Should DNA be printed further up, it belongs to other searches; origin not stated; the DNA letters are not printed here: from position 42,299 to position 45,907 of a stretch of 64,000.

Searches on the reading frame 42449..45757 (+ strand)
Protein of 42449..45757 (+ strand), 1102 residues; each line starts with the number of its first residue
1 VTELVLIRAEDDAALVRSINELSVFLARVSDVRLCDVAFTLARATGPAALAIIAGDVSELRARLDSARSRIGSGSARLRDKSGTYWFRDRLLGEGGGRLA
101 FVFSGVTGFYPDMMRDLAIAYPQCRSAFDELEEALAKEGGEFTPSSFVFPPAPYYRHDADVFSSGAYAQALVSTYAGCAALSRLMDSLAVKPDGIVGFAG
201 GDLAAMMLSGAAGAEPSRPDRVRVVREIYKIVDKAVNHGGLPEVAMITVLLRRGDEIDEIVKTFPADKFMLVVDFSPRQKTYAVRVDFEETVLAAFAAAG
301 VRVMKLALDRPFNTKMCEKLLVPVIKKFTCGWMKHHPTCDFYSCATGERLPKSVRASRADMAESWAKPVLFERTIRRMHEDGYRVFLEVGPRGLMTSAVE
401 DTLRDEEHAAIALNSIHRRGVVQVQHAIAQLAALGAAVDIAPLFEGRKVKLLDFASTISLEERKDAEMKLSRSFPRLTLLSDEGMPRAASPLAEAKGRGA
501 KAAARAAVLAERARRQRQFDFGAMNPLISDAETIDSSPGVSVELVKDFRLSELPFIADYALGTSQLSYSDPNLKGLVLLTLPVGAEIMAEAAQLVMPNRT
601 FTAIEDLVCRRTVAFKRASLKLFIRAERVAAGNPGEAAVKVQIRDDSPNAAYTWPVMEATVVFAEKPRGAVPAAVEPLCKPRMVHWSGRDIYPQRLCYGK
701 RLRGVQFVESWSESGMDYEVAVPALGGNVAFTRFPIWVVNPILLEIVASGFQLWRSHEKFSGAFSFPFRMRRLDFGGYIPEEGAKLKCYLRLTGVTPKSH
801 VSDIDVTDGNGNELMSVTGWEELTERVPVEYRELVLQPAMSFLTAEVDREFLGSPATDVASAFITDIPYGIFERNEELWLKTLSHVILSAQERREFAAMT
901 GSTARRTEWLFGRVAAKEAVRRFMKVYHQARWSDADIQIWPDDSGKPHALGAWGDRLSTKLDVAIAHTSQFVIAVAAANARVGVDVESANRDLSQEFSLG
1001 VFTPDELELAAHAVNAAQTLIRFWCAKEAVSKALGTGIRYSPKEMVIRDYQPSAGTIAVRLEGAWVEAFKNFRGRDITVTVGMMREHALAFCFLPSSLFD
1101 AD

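Call 4: search_protein_families(library=pfam, proteins=[window:42449-45757:+], max_evalue=0.01)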
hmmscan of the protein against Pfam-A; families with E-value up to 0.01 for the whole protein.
window:42449-45757:+ (1102 aa): 5 families
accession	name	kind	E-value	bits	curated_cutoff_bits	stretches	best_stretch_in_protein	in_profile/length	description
PF01648.25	ACPS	-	7.8e-17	61.7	25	1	981-1072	1-99/111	4'-phosphopantetheinyl transferase superfamily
PF00698.26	Acyl_transf_1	-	5.7e-10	39.6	32.7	1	179-411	71-288/319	Acyl transferase domain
PF14765.12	PS-DH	-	1.1e-05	25.5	23.7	1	695-819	30-153/166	Polyketide synthase dehydratase N-terminal domain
PF22336.2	RhiE-like_linker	-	0.00031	21.1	27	1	9-67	4-63/67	RhiE-like, KS-MAT linker domain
PF22621.2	CurL-like_PKS_C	-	0.0035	17.7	27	1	5-64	3-64/64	CurL-like, PKS C-terminal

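Call 5: search_protein_families(library=ncbifam, proteins=[window:42449-45757:+], max_evalue=0.01)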
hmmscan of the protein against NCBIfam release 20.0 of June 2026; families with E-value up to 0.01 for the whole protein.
window:42449-45757:+ (1102 aa): 17 families
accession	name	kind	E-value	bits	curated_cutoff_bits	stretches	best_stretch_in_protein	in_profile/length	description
NF045894.1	PKS_plus_SDR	equivalog_domain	2.5e-31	108.2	1740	1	5-450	449-864/1515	type I polyketide synthase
TIGR02813.1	omega_3_PfaA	subfamily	9e-21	72.4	1010.1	1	4-439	480-919/2582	polyketide-type polyunsaturated fatty acid synthase PfaA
NF041183.1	Pks2_ls1_myc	equivalog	1.4e-17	61.9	2400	1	8-446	453-859/2086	sulfolipid-1 biosynthesis phthioceranic/hydroxyphthioceranic acid synthase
TIGR00556.1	pantethn_trn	domain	6.6e-16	58.6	45.35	2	980-1093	3-124/128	phosphopantetheine--protein transferase domain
TIGR00516.1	acpS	equivalog_domain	6.3e-11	42.6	59.8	2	995-1092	24-118/125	holo-ACP synthase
NF040607.1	mycolic_Pks13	equivalog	1.5e-10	39.2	2100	1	100-448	666-1002/1680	polyketide synthase Pks13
NF011254.0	PRK14660.1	equivalog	3.6e-09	36.7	195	1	995-1091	24-120/125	holo-[acyl-carrier-protein] synthase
TIGR03131.1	malonate_mdcH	equivalog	4.1e-09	36.3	297.9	1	156-405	43-278/297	malonate decarboxylase subunit epsilon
TIGR00128.1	fabD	equivalog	2.1e-07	30.7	260.9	1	99-395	3-279/290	ACP S-malonyltransferase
NF011251.0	PRK14657.1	equivalog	3.6e-07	30.2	165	1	991-1093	20-120/123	holo-[acyl-carrier-protein] synthase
NF000832.0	PRK00070.3-2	equivalog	4.1e-07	30.4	107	0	1009-1083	31-103/116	holo-ACP synthase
NF000831.0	PRK00070.3-1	equivalog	8.8e-06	25.7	124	0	1000-1066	29-102/130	holo-ACP synthase AcpS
NF042922.1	4PPT_HetI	equivalog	2.5e-05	23.7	370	1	935-1039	80-184/235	4'-phosphopantetheinyl transferase HetI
NF011250.0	PRK14656.1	equivalog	3.1e-05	24.1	175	1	1000-1088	29-117/126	holo-[acyl-carrier-protein] synthase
NF011257.0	PRK14663.1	equivalog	0.0013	18.7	186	0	989-1039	16-66/123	holo-[acyl-carrier-protein] synthase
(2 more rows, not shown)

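Call 11: find_homologous_proteins(query=window:42449-45757:+, max_evalue=0.00001)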
Query window:42449-45757:+ (1102 aa): 492 proteins with E <= 0.00001 among 8000 candidates; the best 120 are listed.
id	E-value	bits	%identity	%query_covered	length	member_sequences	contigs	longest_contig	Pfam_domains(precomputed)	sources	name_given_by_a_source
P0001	0.0e+0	2332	93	100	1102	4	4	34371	PF22336.3,PF01648.26,PF00698.27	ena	-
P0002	0.0e+0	2186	86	100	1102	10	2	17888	PF01648.26,PF14765.13,PF00698.27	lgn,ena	-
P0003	0.0e+0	1836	72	100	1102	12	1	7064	PF01648.26,PF22621.3,PF00698.27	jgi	jgi:phosphopantetheine--protein transferase-like protein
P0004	0.0e+0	1794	70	100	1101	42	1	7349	PF01648.26,PF00698.27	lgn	-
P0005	0.0e+0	1789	71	100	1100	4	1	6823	PF01648.26,PF22621.3,PF14765.13,PF00698.27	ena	-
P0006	0.0e+0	1786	71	100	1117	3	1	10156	PF01648.26,PF22621.3,PF14765.13,PF00698.27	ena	-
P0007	0.0e+0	1785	71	100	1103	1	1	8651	PF01648.26,PF14765.13,PF00698.27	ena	-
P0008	0.0e+0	1783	71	100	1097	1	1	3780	PF01648.26,PF14765.13,PF00698.27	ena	-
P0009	0.0e+0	1780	72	100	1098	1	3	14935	PF01648.26,PF14765.13,PF00698.27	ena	-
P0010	0.0e+0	1779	70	100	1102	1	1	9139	PF01648.26,PF00698.27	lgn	-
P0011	0.0e+0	1779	70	100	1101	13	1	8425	PF01648.26,PF00698.27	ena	-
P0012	0.0e+0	1778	70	100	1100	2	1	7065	PF01648.26,PF14765.13,PF00698.27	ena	-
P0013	0.0e+0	1777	70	100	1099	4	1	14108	PF01648.26,PF22621.3,PF14765.13,PF00698.27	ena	-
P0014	0.0e+0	1777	71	100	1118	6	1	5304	PF01648.26,PF14765.13,PF00698.27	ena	-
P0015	0.0e+0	1776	70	100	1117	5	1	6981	PF01648.26,PF00698.27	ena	-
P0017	0.0e+0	1773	71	100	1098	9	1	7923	PF01648.26,PF00698.27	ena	-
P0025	0.0e+0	1761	70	100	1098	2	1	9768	PF01648.26,PF00698.27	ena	-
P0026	0.0e+0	1760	70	100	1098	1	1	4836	PF01648.26,PF00698.27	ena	-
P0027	0.0e+0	1759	70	100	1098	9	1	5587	PF01648.26,PF00698.27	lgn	-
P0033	0.0e+0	1751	71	100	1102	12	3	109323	PF01648.26,PF14765.13,PF00698.27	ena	-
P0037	0.0e+0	1747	70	100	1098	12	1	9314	PF01648.26,PF00698.27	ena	-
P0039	0.0e+0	1746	70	100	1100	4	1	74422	PF01648.26,PF00698.27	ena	-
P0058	0.0e+0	1729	69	100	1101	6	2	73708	PF01648.26,PF22621.3,PF14765.13,PF00698.27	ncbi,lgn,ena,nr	ncbi:MAG: 4'-phosphopantetheinyl transferase superfamily protein [Kiritimatiellae bacterium]|nr:4'-p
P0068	0.0e+0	1719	68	100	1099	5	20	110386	PF01648.26,PF22621.3,PF00698.27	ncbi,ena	-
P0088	0.0e+0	1702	68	100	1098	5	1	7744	PF01648.26,PF00698.27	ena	-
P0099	0.0e+0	1698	67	100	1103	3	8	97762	PF01648.26,PF14765.13,PF00698.27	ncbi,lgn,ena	-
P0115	0.0e+0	1694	68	100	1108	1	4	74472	PF01648.26,PF22621.3,PF14765.13,PF00698.27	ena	-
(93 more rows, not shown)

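Call 13: find_encoding_contigs(protein=P0068, flank=10000, max_places=3)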
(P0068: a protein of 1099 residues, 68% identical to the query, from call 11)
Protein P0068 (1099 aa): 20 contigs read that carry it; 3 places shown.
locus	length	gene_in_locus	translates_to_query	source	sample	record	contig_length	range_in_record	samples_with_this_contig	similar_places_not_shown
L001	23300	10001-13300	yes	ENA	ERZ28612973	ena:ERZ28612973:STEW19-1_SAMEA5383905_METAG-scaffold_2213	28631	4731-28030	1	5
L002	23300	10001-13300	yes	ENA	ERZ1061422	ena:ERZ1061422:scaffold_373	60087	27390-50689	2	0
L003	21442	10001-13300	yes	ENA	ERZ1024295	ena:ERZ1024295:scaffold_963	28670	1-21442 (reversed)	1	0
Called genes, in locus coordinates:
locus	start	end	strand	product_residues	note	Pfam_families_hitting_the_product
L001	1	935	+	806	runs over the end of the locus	PF01624:MutS_I, PF05188:MutS_II, PF05192:MutS_III, PF05190:MutS_IV, PF00488:MutS_V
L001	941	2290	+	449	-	PF04295:GD_AH_second, PF20629:GD_AH_C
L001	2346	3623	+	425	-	PF00709:Adenylsucc_synt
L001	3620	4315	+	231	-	PF01148:CTP_transf_1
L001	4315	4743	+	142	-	-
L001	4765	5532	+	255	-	-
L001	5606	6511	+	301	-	PF22007:DUF6930 (weak)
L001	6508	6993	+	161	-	PF02542:YgbB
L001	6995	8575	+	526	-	PF03629:SASA (weak)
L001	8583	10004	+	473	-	PF00109:ketoacyl-synt, PF02801:Ketoacyl-synt_C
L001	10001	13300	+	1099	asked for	PF22621:CurL-like_PKS_C (weak), PF00698:Acyl_transf_1, PF01648:ACPS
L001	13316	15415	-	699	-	PF22745:Nlig-Ia, PF01653:DNA_ligase_aden, PF03120:OB_DNA_ligase, PF03119:DNA_ligase_ZBD, PF00533:BRCT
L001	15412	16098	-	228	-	PF05437:AzlD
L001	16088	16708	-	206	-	PF03591:AzlC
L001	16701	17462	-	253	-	PF02348:CTP_transf_3, PF12804:NTP_transf_3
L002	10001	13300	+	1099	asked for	PF22621:CurL-like_PKS_C (weak), PF00698:Acyl_transf_1, PF01648:ACPS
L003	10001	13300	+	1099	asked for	PF22621:CurL-like_PKS_C (weak), PF00698:Acyl_transf_1, PF01648:ACPS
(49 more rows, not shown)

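Call 14: find_encoding_contigs(protein=P0033, flank=8000, max_places=1)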
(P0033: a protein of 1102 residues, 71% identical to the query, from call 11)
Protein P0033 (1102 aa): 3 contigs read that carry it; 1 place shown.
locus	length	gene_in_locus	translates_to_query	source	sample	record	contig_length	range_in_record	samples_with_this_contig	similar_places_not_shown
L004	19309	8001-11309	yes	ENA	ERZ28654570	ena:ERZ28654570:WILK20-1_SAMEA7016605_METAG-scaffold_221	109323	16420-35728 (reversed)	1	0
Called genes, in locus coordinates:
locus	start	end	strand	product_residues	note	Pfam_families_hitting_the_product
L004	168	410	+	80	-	PF12637:TSCPD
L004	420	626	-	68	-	-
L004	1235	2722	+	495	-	-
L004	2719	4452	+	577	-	PF00456:Transketolase_N (faint), PF13292:DXP_synthase_N, PF02779:Transket_pyr, PF02780:Transketolase_C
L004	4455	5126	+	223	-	PF08378:NERD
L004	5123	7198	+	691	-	PF17804:TSP_NTD, PF00595:PDZ (weak), PF03572:Peptidase_S41, PF11818:DUF3340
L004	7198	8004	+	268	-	PF01678:DAP_epimerase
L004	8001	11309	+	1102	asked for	PF00698:Acyl_transf_1, PF14765:PS-DH (faint), PF01648:ACPS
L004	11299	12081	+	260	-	PF04055:Radical_SAM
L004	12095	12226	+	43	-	-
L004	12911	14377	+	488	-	PF01408:GFO_IDH_MocA, PF21252:Glyco_hydro_109_C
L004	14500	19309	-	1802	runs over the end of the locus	-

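Call 15: find_encoding_contigs(protein=P0099, flank=8000, max_places=1)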
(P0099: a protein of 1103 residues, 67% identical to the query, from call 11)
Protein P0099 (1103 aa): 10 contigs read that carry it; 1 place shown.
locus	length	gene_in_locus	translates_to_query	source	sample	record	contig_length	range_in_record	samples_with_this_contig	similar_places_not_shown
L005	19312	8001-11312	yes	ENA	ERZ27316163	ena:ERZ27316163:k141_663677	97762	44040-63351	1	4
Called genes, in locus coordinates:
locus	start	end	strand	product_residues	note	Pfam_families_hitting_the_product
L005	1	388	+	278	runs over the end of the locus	PF00881:Nitroreductase, PF03413:PepSY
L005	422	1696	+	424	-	PF00155:Aminotran_1_2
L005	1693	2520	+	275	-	PF00288:GHMP_kinases_N, PF08544:GHMP_kinases_C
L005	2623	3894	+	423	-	PF03349:Toluene_X, PF10677:DUF2490 (faint)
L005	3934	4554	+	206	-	PF00440:TetR_N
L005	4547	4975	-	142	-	PF01288:HPPK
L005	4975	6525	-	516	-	PF13320:GH123_cat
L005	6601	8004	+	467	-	PF00109:ketoacyl-synt, PF02801:Ketoacyl-synt_C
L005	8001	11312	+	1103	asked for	PF00698:Acyl_transf_1, PF14765:PS-DH (weak), PF01648:ACPS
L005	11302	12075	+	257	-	PF04055:Radical_SAM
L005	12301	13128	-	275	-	PF08843:AbiEii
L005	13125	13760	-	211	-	-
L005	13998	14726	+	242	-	PF01113:DapB_N, PF05173:DapB_C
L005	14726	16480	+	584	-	PF02502:LacAB_rpiB, PF00464:SHMT, PF00155:Aminotran_1_2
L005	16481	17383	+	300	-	PF00009:GTP_EFTU (faint), PF00350:Dynamin_N (weak), PF01926:MMR_HSR1, PF02421:FeoB_N (faint), PF03193:RsgA_GTPase (faint), PF07650:KH_2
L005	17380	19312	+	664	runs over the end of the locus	PF13428:TPR_14 (faint), PF14559:TPR_19 (faint), PF07719:TPR_2 (faint), PF13432:TPR_16 (faint), PF00515:TPR_1 (faint), PF13174:TPR_6 (faint), PF13424:TPR_12 (faint)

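Call 16: find_encoding_contigs(protein=P0002, flank=8000, max_places=1)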
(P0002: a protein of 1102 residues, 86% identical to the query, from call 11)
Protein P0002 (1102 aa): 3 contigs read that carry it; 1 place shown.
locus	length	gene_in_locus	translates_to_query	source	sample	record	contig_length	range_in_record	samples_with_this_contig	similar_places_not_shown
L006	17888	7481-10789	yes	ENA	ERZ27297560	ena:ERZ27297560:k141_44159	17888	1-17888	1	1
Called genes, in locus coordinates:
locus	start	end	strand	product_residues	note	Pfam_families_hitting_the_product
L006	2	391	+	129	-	?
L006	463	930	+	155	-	PF00885:DMRL_synthase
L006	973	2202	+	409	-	PF00365:PFK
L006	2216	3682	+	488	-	PF02401:LYTB, PF01255:Prenyltransf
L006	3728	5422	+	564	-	PF05157:MshEN, PF00437:T2SSE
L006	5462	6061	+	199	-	PF00625:Guanylate_kin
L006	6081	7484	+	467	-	PF00109:ketoacyl-synt, PF02801:Ketoacyl-synt_C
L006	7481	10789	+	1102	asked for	PF00698:Acyl_transf_1 (weak), PF14765:PS-DH (weak), PF01648:ACPS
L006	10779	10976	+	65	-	-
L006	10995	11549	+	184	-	PF00156:Pribosyltran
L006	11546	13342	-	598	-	PF02518:HATPase_c (weak), PF13589:HATPase_c_3, PF01119:DNA_mis_repair, PF08676:MutL_C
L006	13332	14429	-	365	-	PF00091:Tubulin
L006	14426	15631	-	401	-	PF11104:PilM_2 (faint), PF02491:SHS2_FTSA, PF06723:MreB_Mbl, PF14450:FtsA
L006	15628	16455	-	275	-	PF08478:POTRA_1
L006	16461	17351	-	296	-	PF01820:Dala_Dala_lig_N, PF02655:ATP-grasp_3, PF07478:Dala_Dala_lig_C, PF13535:ATP-grasp_4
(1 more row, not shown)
